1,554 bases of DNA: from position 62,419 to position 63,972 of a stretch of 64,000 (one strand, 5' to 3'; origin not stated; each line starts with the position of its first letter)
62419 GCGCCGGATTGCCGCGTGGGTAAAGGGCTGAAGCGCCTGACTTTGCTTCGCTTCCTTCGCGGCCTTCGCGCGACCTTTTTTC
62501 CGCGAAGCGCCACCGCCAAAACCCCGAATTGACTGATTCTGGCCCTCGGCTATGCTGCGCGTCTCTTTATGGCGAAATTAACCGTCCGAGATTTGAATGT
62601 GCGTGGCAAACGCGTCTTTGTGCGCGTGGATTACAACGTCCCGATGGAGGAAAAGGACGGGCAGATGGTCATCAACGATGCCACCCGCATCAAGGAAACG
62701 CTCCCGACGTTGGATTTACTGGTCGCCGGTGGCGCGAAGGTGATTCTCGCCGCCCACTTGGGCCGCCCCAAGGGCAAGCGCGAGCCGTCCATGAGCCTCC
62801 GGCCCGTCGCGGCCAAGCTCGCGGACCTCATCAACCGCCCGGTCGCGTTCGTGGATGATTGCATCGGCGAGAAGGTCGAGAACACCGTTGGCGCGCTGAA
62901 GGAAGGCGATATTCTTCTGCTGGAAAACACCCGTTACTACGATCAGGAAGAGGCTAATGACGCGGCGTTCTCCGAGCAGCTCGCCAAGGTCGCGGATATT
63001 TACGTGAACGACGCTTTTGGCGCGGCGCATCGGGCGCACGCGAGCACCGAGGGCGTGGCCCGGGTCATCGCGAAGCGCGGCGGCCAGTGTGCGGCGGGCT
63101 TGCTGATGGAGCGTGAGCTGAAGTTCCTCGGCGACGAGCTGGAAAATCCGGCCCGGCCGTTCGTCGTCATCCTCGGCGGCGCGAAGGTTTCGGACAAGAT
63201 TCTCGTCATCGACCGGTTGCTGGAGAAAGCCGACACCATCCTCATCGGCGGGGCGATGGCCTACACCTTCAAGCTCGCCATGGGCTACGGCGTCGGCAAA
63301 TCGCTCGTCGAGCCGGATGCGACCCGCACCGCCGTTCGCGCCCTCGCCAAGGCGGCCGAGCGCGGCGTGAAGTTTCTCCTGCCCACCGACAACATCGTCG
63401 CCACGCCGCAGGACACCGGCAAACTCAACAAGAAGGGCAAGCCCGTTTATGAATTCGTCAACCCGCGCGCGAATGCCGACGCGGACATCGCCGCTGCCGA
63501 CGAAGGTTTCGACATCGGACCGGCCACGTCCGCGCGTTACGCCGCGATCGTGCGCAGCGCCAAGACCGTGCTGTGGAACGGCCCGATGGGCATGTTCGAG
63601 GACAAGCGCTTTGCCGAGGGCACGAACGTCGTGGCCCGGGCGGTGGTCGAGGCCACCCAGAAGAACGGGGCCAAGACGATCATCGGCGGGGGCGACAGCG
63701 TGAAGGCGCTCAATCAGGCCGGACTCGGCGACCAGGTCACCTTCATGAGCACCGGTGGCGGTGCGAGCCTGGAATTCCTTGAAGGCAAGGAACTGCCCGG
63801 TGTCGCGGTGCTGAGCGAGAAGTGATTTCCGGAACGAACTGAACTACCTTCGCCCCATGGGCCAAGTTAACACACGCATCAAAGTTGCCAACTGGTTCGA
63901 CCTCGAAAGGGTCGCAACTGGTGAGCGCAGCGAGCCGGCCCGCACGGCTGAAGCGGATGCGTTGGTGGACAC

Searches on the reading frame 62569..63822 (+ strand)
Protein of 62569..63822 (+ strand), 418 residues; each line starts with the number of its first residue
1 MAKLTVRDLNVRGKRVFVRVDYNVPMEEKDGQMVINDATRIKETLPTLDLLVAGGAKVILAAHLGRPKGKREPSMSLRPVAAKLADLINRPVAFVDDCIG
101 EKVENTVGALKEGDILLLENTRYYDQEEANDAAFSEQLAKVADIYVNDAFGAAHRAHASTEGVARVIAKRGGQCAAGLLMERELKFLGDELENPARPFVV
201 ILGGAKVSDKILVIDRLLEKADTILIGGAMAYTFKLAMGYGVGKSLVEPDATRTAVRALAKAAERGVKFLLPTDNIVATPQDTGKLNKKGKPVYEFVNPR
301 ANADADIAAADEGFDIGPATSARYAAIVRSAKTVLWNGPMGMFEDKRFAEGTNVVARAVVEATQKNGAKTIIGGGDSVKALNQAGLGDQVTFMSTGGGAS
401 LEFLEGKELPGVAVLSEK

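Call 72: search_protein_families(library=pfam, max_evalue=0.00001, proteins=[window:62569-63822:+])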
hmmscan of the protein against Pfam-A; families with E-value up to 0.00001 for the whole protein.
window:62569-63822:+ (418 aa): 1 family
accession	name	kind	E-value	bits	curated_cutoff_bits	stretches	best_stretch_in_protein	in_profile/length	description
PF00162.24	PGK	-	3.8e-146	487.4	27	1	6-407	1-379/379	Phosphoglycerate kinase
